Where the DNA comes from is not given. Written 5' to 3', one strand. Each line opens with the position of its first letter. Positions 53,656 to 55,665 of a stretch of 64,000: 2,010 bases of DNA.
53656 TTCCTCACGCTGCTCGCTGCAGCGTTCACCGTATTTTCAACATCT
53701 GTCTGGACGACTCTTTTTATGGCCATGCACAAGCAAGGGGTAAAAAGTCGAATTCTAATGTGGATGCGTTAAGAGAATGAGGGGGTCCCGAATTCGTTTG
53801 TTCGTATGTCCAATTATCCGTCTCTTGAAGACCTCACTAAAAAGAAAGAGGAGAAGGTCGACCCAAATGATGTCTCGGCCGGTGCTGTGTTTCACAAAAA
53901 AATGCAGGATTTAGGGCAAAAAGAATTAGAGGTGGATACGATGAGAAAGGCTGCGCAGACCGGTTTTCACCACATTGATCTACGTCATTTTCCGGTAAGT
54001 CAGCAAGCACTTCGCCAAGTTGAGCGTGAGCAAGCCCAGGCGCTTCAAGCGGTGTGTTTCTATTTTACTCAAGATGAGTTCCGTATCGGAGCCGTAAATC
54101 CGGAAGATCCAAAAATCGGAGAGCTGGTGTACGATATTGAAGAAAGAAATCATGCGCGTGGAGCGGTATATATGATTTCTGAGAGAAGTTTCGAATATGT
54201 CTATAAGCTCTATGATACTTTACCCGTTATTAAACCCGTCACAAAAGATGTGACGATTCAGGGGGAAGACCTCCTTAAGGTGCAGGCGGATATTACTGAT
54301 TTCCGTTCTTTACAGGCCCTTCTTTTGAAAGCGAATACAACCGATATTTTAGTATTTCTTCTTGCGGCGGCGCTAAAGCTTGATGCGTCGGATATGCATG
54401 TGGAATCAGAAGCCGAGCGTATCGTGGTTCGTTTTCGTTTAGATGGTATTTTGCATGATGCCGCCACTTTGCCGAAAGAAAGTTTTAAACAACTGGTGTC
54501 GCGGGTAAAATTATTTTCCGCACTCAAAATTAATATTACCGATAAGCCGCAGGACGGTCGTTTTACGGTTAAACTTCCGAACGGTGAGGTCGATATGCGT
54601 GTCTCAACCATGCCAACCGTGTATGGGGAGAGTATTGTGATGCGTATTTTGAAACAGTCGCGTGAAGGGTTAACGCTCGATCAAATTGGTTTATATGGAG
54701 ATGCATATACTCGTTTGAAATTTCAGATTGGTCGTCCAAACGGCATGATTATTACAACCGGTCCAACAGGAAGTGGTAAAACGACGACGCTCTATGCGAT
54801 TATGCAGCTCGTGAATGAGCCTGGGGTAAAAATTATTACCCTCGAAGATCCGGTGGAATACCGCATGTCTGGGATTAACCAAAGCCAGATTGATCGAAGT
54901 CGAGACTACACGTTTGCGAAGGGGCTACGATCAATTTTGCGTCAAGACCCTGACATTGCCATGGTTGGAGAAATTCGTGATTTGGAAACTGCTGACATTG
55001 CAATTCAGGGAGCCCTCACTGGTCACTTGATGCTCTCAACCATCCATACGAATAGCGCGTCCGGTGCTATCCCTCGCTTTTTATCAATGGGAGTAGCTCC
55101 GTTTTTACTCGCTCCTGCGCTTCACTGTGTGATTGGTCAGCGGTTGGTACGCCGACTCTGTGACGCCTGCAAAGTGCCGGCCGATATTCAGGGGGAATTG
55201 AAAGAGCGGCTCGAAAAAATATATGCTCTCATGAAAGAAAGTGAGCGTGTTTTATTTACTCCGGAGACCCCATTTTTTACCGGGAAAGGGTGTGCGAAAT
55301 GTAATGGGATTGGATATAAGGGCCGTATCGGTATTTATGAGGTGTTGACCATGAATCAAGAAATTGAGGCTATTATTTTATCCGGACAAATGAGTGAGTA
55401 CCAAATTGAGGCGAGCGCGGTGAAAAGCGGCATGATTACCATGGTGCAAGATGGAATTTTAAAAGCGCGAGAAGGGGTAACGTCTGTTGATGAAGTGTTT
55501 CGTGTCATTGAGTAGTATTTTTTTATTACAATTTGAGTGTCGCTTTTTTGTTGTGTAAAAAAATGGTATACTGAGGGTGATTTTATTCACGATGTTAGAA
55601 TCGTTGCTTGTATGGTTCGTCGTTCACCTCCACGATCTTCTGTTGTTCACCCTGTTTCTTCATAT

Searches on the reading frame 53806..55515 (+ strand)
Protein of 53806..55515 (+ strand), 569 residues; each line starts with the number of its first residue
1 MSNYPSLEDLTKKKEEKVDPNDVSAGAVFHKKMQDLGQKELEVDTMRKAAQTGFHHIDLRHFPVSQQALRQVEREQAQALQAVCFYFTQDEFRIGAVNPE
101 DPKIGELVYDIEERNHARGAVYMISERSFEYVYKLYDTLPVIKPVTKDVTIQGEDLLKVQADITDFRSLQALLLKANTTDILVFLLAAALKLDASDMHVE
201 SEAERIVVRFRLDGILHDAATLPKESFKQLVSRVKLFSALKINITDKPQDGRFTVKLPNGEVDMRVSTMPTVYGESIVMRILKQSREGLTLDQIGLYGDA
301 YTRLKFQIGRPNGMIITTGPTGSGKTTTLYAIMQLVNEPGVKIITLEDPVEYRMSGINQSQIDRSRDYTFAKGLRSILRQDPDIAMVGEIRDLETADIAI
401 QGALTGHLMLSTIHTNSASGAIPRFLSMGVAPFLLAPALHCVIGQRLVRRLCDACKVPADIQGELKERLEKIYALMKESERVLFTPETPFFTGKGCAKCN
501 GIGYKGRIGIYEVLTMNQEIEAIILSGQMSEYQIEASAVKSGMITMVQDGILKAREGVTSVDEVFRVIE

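Call 12: search_protein_families(library=pfam, proteins=[window:53806-55515:+])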
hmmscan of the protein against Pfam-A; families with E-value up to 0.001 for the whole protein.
window:53806-55515:+ (569 aa): 1 family
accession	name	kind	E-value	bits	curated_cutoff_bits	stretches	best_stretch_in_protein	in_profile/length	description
PF00437.27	T2SSE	-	2.3e-118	395.5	24.9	1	185-566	15-370/370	Type II/IV secretion system protein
